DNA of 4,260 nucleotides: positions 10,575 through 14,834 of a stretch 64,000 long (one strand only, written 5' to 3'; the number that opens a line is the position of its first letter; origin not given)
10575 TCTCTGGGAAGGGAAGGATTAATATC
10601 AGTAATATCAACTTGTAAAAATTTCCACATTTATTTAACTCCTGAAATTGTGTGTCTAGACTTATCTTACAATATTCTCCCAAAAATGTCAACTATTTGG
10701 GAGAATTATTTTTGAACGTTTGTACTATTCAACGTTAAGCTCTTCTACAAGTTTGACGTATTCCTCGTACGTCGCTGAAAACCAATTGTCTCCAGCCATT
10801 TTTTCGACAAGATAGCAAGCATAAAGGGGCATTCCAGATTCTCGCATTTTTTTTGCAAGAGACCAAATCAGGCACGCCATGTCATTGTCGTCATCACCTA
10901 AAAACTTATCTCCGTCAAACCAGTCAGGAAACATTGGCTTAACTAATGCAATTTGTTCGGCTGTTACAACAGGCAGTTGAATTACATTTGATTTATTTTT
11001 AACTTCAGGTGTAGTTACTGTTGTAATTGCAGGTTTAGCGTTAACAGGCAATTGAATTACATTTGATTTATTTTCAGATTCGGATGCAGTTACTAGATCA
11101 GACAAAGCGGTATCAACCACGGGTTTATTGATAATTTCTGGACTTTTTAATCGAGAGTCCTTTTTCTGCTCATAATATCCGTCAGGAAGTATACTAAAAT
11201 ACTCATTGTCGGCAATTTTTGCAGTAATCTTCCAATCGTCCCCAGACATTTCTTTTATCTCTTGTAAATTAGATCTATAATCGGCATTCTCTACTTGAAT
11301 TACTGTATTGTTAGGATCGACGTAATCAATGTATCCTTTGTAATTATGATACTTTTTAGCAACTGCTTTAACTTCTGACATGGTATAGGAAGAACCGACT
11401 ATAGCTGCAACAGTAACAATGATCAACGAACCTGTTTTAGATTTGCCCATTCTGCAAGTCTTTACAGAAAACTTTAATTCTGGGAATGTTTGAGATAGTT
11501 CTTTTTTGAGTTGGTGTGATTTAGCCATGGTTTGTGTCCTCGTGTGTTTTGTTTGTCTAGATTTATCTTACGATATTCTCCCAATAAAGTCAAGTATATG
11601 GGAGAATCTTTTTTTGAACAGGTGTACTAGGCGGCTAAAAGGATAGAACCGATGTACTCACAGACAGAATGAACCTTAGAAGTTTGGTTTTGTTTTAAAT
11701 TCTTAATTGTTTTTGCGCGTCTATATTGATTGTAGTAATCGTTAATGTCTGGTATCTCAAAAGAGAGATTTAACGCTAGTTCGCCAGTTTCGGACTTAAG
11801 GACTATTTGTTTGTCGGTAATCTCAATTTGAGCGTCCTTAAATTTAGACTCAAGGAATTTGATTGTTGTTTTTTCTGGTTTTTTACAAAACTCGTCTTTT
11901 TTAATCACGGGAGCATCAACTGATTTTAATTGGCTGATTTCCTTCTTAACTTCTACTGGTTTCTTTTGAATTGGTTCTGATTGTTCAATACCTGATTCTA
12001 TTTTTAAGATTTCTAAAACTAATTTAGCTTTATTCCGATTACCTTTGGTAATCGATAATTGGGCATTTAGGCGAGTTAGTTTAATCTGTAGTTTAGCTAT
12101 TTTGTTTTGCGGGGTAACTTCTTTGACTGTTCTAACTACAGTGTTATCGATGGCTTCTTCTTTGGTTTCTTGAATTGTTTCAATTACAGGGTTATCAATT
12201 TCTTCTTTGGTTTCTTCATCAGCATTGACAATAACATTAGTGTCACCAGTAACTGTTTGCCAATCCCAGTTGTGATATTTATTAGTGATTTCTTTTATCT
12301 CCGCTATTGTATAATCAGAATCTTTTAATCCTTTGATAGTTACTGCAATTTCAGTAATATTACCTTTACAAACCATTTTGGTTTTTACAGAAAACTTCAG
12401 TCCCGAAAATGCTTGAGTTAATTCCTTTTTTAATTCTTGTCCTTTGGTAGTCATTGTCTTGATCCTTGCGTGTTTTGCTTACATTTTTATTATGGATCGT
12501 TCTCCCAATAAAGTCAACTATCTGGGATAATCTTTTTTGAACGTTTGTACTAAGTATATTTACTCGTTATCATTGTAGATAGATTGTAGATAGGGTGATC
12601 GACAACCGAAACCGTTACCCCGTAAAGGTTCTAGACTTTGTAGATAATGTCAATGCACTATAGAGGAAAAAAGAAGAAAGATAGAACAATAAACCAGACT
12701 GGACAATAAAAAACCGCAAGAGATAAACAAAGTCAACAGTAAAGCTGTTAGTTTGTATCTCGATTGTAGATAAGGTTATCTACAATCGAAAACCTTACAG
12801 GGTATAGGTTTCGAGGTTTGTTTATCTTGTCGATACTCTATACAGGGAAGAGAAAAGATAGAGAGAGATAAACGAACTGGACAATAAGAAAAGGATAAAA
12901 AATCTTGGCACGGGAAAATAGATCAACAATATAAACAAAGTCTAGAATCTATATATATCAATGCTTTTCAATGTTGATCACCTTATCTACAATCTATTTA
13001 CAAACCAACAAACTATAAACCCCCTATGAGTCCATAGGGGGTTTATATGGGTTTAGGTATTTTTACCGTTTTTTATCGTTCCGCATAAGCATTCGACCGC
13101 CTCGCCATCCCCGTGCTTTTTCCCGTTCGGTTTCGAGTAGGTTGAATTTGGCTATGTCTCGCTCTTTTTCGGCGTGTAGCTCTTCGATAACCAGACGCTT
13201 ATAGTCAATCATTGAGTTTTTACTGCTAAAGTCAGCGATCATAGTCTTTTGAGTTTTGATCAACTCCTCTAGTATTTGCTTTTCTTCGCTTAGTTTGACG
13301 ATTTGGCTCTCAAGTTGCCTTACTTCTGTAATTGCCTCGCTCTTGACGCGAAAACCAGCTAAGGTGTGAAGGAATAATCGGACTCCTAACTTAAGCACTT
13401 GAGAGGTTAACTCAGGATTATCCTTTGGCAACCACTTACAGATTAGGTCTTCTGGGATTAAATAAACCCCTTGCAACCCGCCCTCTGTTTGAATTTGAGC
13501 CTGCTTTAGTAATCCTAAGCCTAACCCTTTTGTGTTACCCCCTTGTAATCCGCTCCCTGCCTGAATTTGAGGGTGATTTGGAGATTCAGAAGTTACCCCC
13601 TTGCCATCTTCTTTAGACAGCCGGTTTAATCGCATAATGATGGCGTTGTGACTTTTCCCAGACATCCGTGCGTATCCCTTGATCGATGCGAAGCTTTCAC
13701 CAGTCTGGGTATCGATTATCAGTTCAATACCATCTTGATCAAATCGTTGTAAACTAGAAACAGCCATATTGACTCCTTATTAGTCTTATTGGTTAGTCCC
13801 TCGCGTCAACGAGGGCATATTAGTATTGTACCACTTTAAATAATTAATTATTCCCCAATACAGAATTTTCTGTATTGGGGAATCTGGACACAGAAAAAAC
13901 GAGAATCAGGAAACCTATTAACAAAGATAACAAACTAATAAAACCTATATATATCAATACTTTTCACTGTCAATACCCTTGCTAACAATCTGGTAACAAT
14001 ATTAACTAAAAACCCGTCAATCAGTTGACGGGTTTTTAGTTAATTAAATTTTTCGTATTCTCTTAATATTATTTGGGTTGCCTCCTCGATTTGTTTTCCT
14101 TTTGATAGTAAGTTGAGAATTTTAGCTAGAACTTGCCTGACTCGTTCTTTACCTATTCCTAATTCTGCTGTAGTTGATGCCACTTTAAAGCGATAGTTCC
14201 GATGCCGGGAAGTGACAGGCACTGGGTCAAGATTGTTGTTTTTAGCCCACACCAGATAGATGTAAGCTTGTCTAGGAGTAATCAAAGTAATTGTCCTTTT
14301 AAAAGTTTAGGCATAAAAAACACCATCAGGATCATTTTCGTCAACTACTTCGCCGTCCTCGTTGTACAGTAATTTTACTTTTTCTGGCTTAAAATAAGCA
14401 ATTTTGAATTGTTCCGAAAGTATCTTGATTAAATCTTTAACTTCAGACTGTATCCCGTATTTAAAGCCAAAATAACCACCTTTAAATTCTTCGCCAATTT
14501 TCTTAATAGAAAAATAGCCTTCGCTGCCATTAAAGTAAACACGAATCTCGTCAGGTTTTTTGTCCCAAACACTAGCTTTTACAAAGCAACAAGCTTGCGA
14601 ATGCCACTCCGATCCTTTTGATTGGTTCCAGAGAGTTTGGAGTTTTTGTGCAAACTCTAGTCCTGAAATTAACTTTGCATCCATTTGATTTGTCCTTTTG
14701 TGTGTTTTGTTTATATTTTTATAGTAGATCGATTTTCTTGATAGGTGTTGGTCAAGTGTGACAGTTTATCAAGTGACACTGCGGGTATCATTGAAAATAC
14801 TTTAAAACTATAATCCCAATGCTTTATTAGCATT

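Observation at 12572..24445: Two inverted iteron arrays, each next to a paralogous DNA-binding gene, bracket an ~11 kb block containing the terminase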

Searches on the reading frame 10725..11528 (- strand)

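Call 8: search_protein_families(library=pfam, proteins=[window:10725-11528:-], max_evalue=0.1)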
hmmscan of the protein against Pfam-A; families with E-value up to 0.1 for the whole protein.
window:10725-11528:- (267 aa): 1 family
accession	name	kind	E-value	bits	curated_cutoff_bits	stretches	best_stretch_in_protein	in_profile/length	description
PF18847.6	LPD29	-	7.8e-06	26.9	27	1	5-81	8-77/93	Large polyvalent protein associated domain 29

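Call 9: search_protein_families(library=phrogs, proteins=[window:10725-11528:-], max_evalue=0.01)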
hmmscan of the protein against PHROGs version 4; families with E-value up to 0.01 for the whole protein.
window:10725-11528:- (267 aa): 0 families

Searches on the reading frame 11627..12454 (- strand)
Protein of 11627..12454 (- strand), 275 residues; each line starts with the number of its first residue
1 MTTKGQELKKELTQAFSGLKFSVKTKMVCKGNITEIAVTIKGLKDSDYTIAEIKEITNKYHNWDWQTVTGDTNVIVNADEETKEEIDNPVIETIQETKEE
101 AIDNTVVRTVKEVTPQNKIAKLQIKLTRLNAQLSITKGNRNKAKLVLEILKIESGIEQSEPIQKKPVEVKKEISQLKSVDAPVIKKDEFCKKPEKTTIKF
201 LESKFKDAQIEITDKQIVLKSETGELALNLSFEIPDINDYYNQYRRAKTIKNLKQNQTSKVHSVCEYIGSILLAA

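Call 8: search_protein_families(library=pfam, proteins=[window:11627-12454:-], max_evalue=0.1)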
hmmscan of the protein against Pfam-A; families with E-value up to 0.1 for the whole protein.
window:11627-12454:- (275 aa): 2 families
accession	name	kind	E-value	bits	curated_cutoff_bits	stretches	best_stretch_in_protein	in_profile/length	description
PF18847.6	LPD29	-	0.0004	21.5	27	1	6-72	8-63/93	Large polyvalent protein associated domain 29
PF19962.4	EAD9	-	0.07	13.3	25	0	108-158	4-54/62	Effector-associated domain 9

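Call 9: search_protein_families(library=phrogs, proteins=[window:11627-12454:-], max_evalue=0.01)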
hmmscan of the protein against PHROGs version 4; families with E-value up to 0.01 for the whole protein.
window:11627-12454:- (275 aa): 0 families

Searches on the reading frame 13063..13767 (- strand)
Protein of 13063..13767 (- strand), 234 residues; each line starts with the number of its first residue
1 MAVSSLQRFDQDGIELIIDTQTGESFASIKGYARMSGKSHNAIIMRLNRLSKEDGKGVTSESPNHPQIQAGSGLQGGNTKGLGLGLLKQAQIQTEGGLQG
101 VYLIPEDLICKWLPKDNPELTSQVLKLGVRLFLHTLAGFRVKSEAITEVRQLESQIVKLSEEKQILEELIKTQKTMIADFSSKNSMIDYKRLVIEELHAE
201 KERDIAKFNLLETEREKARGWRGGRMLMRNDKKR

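Call 8: search_protein_families(library=pfam, proteins=[window:13063-13767:-], max_evalue=0.1)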
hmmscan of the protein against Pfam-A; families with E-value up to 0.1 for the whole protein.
window:13063-13767:- (234 aa): 1 family
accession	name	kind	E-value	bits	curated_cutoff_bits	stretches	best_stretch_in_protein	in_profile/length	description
PF06342.18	DUF1057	-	0.015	14.8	21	1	129-217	168-255/297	Alpha/beta hydrolase of unknown function (DUF1057)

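Call 9: search_protein_families(library=phrogs, proteins=[window:13063-13767:-], max_evalue=0.01)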
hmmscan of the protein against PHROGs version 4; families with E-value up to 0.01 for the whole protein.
window:13063-13767:- (234 aa): 0 families

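Call 14: search_protein_families(library=ncbifam, proteins=[window:13063-13767:-], max_evalue=0.1)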
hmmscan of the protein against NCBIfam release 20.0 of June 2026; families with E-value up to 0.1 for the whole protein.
window:13063-13767:- (234 aa): 0 families

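Call 16: search_solved_structures(query=window:13063-13767:-, max_evalue=10)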
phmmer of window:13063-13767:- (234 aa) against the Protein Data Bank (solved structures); distinct sequences matched with E-value up to 10: 0.

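Call 42: search_dna_similar(query=window:13063-13767:-, collection=phages, mode=protein, max_evalue=0.001)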
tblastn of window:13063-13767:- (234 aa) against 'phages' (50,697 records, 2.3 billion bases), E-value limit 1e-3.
No match.

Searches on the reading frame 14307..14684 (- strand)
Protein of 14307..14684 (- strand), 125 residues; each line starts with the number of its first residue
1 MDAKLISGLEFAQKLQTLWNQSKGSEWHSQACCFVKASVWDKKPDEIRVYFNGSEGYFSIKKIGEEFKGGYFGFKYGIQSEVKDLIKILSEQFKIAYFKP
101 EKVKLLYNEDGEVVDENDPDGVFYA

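Call 8: search_protein_families(library=pfam, proteins=[window:14307-14684:-], max_evalue=0.1)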
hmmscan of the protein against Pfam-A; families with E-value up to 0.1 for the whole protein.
window:14307-14684:- (125 aa): 2 families
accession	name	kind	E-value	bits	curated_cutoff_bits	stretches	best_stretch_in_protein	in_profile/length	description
PF23273.1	DUF7076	-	0.013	16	27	1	78-110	78-110/119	Domain of unknown function (DUF7076)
PF02017.21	CIDE-N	-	0.03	14.8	23.5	1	80-117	20-54/76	CIDE-N domain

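Call 9: search_protein_families(library=phrogs, proteins=[window:14307-14684:-], max_evalue=0.01)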
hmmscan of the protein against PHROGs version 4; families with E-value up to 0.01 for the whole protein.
window:14307-14684:- (125 aa): 0 families

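Call 14: search_protein_families(library=ncbifam, proteins=[window:14307-14684:-], max_evalue=0.1)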
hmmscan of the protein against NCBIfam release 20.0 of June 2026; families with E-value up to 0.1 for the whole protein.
window:14307-14684:- (125 aa): 1 family
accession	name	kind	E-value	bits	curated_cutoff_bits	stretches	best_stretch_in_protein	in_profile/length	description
NF049851.1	WD_0964_fam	equivalog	0.029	14.4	100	1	43-105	30-90/142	WD_0964 family protein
